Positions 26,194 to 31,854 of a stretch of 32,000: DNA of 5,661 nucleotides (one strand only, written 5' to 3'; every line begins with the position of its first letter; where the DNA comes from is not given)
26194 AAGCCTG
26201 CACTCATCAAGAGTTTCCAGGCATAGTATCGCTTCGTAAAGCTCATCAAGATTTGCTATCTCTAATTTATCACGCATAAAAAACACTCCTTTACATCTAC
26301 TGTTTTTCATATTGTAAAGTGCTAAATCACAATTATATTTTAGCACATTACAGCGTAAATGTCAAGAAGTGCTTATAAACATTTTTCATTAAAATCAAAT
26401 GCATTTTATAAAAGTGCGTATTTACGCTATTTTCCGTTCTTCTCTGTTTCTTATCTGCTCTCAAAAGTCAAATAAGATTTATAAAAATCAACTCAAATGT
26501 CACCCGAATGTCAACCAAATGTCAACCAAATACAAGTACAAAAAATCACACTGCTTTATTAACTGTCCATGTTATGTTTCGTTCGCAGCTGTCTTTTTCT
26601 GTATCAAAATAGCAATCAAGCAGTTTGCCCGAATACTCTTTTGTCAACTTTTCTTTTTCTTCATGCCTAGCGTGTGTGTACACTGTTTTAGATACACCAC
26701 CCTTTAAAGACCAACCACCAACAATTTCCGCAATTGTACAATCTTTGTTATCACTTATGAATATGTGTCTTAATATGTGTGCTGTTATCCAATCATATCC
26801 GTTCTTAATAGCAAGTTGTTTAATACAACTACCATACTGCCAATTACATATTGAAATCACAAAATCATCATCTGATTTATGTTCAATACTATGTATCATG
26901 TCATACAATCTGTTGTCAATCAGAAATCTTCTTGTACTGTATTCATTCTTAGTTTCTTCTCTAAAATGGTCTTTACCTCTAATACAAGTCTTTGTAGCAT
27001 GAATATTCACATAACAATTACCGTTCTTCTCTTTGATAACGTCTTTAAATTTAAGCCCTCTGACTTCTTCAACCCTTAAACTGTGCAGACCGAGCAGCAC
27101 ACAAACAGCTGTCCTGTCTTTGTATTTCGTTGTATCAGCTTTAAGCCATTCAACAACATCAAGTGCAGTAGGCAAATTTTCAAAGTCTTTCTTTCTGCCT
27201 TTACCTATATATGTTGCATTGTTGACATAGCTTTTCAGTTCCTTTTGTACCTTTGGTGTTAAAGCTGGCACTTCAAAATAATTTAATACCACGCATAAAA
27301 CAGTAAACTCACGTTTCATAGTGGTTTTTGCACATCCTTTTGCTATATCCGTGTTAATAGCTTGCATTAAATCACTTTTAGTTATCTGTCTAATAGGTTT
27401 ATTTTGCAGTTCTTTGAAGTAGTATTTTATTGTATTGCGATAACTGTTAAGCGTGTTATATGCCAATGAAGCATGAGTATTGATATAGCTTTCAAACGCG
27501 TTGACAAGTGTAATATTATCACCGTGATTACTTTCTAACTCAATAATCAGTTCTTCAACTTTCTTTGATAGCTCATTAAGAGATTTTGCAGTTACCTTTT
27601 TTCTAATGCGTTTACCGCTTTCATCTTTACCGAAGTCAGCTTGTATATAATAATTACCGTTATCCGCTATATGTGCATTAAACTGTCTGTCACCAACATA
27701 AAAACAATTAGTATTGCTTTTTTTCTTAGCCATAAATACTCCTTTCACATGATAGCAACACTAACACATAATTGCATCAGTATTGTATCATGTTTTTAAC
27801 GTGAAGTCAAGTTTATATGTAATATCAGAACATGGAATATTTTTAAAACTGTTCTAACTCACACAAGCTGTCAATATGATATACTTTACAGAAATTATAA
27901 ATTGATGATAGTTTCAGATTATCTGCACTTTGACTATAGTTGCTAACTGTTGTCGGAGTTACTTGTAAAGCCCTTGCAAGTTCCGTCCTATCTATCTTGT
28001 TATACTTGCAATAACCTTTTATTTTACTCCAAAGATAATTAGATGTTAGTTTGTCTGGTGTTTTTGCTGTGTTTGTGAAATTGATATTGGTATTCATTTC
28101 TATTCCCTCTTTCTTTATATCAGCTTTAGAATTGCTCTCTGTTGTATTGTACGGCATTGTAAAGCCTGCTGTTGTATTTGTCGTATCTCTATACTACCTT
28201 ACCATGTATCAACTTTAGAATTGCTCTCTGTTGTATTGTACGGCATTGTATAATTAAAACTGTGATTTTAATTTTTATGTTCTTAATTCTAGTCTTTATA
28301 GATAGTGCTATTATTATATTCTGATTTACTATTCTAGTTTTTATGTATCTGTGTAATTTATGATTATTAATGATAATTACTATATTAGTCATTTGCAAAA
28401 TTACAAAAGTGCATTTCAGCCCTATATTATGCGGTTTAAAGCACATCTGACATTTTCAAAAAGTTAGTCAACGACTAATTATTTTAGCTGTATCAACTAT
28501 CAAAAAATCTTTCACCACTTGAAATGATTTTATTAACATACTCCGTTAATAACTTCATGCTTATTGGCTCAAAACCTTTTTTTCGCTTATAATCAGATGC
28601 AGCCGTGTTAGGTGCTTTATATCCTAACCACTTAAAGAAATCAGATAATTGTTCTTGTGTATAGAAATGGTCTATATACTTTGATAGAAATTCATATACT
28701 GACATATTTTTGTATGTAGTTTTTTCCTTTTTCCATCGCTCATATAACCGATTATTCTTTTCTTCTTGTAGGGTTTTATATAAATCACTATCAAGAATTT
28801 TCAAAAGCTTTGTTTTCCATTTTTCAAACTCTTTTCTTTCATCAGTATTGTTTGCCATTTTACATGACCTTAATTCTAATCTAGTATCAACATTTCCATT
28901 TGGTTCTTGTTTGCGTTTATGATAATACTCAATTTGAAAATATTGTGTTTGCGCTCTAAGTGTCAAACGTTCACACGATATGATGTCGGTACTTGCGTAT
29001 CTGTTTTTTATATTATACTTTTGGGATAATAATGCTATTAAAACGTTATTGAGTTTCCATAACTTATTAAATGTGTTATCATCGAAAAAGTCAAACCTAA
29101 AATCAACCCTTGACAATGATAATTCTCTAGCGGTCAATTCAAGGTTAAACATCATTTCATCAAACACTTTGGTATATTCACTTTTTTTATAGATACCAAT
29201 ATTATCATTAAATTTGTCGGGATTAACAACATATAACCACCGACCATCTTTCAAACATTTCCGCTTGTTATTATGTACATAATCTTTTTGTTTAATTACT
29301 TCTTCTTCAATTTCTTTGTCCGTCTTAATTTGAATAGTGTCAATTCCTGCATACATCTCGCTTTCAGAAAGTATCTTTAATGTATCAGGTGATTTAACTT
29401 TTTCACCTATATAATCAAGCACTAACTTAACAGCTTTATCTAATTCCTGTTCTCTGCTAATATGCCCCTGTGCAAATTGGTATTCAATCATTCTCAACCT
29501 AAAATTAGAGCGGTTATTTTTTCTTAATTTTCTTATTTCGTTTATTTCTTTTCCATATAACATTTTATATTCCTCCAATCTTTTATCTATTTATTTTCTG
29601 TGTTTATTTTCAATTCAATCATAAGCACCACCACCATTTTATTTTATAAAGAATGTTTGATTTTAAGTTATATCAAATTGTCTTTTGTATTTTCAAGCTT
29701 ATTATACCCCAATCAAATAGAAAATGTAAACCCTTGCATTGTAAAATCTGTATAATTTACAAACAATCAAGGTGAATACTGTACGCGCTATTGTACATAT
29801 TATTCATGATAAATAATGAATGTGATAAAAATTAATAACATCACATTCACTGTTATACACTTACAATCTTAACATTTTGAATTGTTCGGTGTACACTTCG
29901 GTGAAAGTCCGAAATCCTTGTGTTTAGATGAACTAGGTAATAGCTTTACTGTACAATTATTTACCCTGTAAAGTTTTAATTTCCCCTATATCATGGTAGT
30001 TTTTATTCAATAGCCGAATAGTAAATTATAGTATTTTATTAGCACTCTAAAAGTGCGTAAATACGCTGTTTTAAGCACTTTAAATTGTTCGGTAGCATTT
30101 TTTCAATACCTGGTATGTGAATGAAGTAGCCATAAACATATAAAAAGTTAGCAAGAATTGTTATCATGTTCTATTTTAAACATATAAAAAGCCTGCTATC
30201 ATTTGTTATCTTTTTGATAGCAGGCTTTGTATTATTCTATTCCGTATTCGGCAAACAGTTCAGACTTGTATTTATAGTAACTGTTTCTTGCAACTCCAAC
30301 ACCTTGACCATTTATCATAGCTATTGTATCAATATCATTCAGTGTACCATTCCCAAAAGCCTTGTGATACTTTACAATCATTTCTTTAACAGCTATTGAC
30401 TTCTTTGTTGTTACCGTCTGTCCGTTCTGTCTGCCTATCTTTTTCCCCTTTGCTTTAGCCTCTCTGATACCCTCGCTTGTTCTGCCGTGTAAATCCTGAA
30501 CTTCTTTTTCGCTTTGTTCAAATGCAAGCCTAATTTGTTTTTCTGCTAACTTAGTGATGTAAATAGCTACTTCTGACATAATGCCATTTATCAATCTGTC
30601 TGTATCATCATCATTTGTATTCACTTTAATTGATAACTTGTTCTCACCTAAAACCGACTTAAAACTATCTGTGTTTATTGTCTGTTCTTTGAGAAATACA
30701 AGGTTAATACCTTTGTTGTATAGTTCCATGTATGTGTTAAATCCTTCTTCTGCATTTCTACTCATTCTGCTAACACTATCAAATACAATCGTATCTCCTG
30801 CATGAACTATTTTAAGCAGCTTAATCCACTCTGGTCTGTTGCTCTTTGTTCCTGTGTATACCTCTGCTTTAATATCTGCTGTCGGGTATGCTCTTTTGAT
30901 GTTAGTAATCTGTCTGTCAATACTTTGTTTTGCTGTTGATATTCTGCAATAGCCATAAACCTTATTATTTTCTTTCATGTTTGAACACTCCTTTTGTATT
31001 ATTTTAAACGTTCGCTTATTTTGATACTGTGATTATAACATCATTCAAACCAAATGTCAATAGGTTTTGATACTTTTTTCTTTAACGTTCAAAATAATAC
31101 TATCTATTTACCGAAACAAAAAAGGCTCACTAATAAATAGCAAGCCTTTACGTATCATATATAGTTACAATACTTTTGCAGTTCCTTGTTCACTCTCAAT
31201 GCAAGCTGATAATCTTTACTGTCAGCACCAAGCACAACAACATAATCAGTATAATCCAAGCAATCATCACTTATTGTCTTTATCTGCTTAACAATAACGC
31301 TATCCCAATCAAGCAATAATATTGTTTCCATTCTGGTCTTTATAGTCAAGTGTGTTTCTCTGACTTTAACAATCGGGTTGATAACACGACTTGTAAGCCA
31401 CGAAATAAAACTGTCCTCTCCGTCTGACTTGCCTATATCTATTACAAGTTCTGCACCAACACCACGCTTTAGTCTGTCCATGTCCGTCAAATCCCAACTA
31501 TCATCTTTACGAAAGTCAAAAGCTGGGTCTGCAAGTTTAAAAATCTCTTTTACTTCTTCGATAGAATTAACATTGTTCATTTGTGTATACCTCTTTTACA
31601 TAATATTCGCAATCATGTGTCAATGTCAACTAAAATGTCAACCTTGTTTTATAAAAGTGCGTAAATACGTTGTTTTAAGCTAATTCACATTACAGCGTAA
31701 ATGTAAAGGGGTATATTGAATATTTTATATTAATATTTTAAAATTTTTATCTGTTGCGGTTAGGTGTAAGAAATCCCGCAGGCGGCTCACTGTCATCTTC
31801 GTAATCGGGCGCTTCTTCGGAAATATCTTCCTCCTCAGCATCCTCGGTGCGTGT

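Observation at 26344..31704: Minimal AT-rich integrative element carrying both a tyrosine and a serine recombinase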

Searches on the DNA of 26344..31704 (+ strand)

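Call 14: search_dna_similar(query=window:26344-31704:+, collection=plasmids, mode=distant)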
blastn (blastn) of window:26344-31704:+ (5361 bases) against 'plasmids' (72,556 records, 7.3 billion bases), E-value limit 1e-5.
Records with a match: 11; places in all: 11; records where one place covers at least 80% of the query: 0.
Best place of each record, by identity: 60-80% 11.
By first word of the organism name: Clostridium 8; uncultured 2; Terrisporobacter 1.
By predicted mobility (MOB-suite, as given by PLSDB): non-mobilizable 11.
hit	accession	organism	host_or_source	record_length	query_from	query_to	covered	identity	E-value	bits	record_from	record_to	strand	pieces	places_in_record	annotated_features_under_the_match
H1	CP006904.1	Clostridium botulinum 202F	Isolate microbial culture,marine ...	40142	4325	4767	8%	67.6%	1e-21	115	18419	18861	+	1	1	hypothetical protein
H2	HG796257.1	uncultured bacterium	-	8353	4326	4741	8%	68.5%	2e-30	143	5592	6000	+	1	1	CDS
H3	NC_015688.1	Clostridium acetobutylicum DSM 1731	-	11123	4326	4735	8%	68.3%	2e-30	143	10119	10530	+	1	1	recombinase family protein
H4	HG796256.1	uncultured bacterium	-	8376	4325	4626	6%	68.5%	2e-17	100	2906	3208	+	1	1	CDS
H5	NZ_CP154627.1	Terrisporobacter sp. COM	cell culture,compost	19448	4315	4614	6%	68.4%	1e-19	107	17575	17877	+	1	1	recombinase family protein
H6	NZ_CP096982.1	Clostridium felsineum DSM 794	whole organism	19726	4351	4498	3%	70.3%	4e-8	70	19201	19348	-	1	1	recombinase family protein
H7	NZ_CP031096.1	Clostridium botulinum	Homo sapiens,human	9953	4327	4456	2%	74.8%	2e-11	82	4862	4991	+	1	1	recombinase family protein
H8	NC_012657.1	Clostridium botulinum Ba4 str. 657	-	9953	4327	4456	2%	74.8%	2e-11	82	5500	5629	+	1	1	recombinase family protein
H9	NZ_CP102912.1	Clostridium botulinum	Homo sapiens,Fecal sample from botulism ...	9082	4327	4456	2%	74.8%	2e-11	82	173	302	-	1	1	none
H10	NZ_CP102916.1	Clostridium botulinum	Homo sapiens,Fecal sample from botulism ...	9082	4327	4456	2%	74.8%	2e-11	82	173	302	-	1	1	none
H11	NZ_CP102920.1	Clostridium botulinum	Pate collected as part of botulism ...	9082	4327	4456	2%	74.8%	2e-11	82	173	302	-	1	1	none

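Call 15: search_dna_similar(query=window:26344-31704:+, collection=phages, mode=distant)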
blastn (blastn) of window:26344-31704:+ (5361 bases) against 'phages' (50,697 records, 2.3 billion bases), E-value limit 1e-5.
Records with a match: 2; places in all: 2; records where one place covers at least 80% of the query: 0.
Best place of each record, by identity: 60-80% 2.
By first word of the organism name: Bacteriophage 2.
By host as written in the record: - 2.
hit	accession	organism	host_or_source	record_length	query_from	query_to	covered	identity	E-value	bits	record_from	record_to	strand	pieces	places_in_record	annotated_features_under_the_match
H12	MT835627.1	Bacteriophage sp.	human fecal samples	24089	4340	4616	5%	68.7%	2e-18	103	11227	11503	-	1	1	record has no annotation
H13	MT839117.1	Bacteriophage sp.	human fecal samples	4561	4529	4614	2%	75.6%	6e-6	62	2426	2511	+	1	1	record has no annotation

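Call 38: get_annotated_region(hit=H3, flank=6000)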
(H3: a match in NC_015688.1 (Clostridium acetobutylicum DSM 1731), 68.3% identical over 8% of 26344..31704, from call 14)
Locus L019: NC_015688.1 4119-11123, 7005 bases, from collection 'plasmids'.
description: Clostridium acetobutylicum DSM 1731 plasmid pSMBb, complete sequence
organism: Clostridium acetobutylicum DSM 1731 (NCBI taxid 991791)
taxonomy: Bacteria; Bacillota; Clostridia; Eubacteriales; Clostridiaceae; Clostridium; Clostridium acetobutylicum; Clostridium acetobutylicum DSM 1731
host: -; source: -; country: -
typing (MOB-suite, as given by PLSDB): non-mobilizable; replicon rep_cluster_890
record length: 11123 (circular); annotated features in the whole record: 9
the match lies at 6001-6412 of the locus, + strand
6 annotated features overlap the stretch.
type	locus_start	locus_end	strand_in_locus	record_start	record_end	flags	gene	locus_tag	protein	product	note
CDS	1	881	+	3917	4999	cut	-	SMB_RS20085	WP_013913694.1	C39 family peptidase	-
CDS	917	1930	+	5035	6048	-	-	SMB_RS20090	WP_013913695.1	hypothetical protein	-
CDS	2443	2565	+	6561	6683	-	-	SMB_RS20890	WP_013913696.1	hypothetical protein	-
CDS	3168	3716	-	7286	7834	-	-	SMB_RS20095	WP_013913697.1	hypothetical protein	-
CDS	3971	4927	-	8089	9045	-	-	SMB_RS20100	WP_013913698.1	hypothetical protein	-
CDS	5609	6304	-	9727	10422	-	-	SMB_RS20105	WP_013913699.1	recombinase family protein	GO:0006310 - DNA recombination [Evidence IEA]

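Call 39: get_annotated_region(hit=H2, flank=6000)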
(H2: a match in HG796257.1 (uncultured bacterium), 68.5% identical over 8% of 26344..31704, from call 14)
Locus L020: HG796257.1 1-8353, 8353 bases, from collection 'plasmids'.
description: Uncultured bacterium plasmid pRGI00071
organism: uncultured bacterium (NCBI taxid 77133)
taxonomy: Bacteria; ; ; ; ; ; uncultured bacterium
host: -; source: -; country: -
typing (MOB-suite, as given by PLSDB): non-mobilizable; replicon rep_cluster_1564
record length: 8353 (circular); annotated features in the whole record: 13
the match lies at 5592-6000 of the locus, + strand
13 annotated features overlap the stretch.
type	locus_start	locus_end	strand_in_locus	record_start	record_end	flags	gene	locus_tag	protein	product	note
CDS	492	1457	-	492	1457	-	-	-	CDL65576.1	-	-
CDS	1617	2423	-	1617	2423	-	-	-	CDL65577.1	-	-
CDS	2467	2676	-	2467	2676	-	-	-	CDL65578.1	-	-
CDS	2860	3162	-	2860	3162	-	-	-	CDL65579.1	-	-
CDS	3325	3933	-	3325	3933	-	-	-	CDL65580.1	-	-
CDS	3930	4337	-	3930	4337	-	-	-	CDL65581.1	-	-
CDS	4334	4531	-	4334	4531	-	-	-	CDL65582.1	-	-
CDS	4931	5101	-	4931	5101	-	-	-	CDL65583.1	-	-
CDS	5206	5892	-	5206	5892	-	-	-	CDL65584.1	-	-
CDS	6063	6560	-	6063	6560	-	-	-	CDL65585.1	-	-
CDS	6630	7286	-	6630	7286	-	-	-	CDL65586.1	-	-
CDS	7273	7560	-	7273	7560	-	-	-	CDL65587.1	-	-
CDS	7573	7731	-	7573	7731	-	-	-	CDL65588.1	-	-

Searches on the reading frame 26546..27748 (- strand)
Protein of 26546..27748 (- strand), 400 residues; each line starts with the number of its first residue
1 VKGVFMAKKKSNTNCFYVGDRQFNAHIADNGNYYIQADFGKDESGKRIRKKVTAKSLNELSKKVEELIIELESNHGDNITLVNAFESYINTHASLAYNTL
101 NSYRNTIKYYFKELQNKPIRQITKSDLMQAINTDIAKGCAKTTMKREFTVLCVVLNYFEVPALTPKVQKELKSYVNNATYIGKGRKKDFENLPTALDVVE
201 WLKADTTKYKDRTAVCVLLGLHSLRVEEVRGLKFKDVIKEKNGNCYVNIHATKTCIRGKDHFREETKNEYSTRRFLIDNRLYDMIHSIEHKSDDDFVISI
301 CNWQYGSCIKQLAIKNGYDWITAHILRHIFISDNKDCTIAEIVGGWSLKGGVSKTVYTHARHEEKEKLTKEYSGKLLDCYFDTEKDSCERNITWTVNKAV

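Call 7: search_protein_families(library=pfam, proteins=[window:26546-27748:-], max_evalue=0.01)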
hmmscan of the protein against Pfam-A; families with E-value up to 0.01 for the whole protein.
window:26546-27748:- (400 aa): 6 families
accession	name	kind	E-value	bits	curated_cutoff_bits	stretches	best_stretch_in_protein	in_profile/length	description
PF02899.23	Phage_int_SAM_1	-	1.4e-06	28.9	22.3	1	82-147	1-68/83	Phage integrase, N-terminal SAM-like domain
PF13495.12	Phage_int_SAM_4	-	3.8e-05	24.4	27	1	81-150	1-70/85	Phage integrase, N-terminal SAM-like domain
PF00589.27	Phage_integrase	-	0.00049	20.4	27.1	1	202-332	15-138/172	Phage integrase family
PF22022.2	Phage_int_M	-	0.0012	19.5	27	1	86-143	6-65/96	Phage integrase central domain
PF07315.17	DUF1462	-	0.0034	18.1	25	0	191-219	14-43/93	Protein of unknown function (DUF1462)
PF14659.12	Phage_int_SAM_3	-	0.0069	17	22.6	0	85-132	6-55/58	Phage integrase, N-terminal SAM-like domain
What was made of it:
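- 26546..27733 (-): Tyrosine integrase: 395 aa from the ATG used in relatives (the ORF reaches 27748). Pfam Phage_int_SAM_1 28.9 bits, above the 22.3 cut-off; Phage_integrase 20.4 bits, below 27.1 (call 7).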

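Call 8: search_protein_families(library=phrogs, proteins=[window:26546-27748:-], max_evalue=0.01)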
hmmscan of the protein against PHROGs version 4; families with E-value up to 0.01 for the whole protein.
window:26546-27748:- (400 aa): 2 families
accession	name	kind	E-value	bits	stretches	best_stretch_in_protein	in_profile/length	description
phrog_1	-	integration and excision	2.4e-27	97.5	1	29-375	118-450/611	integrase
phrog_216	-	integration and excision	6e-06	26.6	1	200-332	66-193/301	integrase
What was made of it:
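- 26546..27733 (-): PHROG_1 integrase 2.4e-27 (call 8).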

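Call 9: search_protein_families(library=ncbifam, proteins=[window:26546-27748:-], max_evalue=0.01)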
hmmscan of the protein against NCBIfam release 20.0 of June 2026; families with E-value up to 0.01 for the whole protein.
window:26546-27748:- (400 aa): 3 families
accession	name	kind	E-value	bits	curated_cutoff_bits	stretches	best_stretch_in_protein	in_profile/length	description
TIGR02225.1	recomb_XerD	equivalog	3.7e-07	29.8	329.6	1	84-238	2-152/290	site-specific tyrosine recombinase XerD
NF001399.0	PRK00283.1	subfamily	2.3e-06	27.1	279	1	80-332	7-253/300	tyrosine recombinase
TIGR02224.1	recomb_XerC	equivalog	9.1e-06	25.2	335.15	1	84-241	2-159/295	tyrosine recombinase XerC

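Call 95: search_dna_similar(query=window:26546-27748:-, collection=phages, mode=protein, max_evalue=0.00001, max_rows=10)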
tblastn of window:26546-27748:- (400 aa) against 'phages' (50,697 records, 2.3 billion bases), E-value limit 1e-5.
Records with a match: 1; places in all: 1; records where one place covers at least 80% of the query: 0.
Best place of each record, by identity: <60% 1.
By first word of the organism name: Bacteriophage 1.
By host as written in the record: - 1.
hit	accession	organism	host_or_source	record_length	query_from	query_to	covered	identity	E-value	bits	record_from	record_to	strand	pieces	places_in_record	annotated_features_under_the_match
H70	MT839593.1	Bacteriophage sp.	human fecal samples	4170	211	367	39%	30.3%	2e-10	69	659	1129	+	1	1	record has no annotation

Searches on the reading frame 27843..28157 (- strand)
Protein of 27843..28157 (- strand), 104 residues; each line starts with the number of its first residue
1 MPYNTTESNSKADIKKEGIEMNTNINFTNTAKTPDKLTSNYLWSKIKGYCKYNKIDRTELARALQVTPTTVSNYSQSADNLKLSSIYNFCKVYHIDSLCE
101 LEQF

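Call 7: search_protein_families(library=pfam, proteins=[window:27843-28157:-], max_evalue=0.01)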
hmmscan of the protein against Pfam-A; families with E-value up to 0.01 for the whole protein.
window:27843-28157:- (104 aa): 1 family
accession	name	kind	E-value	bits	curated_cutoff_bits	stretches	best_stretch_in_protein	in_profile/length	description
PF13443.12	HTH_26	-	0.00028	21.5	22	1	45-95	1-52/63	Cro/C1-type HTH DNA-binding domain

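Call 8: search_protein_families(library=phrogs, proteins=[window:27843-28157:-], max_evalue=0.01)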
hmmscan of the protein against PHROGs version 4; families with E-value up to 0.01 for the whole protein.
window:27843-28157:- (104 aa): 7 families
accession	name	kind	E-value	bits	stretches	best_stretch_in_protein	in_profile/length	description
phrog_8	-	transcription regulation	7.1e-06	26.7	1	25-95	60-130/346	transcriptional regulator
phrog_3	-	transcription regulation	9e-06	26.7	1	17-100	64-141/430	transcriptional repressor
phrog_2967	-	transcription regulation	8.9e-05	23.1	1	45-97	14-66/225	transcriptional regulator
phrog_8803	-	unknown function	0.0028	19.1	0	15-54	20-58/80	-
phrog_296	-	integration and excision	0.0043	16.8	1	21-77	206-263/626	DNA transposition protein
phrog_7676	-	unknown function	0.0047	18.1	1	45-82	6-45/86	-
phrog_1728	-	transcription regulation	0.0089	16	1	42-94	4-56/380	transcriptional regulator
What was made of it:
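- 27843..28097 (-): XRE/Cro-type HTH regulator: 84 aa from the RBS-preceded ATG (the ORF reaches 28157). Pfam HTH_26 2.8e-4 (just below cut-off); PHROG_8 and PHROG_3 regulators (calls 7, 8).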

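Call 9: search_protein_families(library=ncbifam, proteins=[window:27843-28157:-], max_evalue=0.01)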
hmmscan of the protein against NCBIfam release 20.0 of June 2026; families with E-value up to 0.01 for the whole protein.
window:27843-28157:- (104 aa): 1 family
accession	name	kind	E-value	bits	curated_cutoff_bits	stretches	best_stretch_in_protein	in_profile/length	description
NF007271.0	PRK09726.1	equivalog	0.002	18.1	79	0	49-100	20-72/88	type II toxin-antitoxin system antitoxin HipB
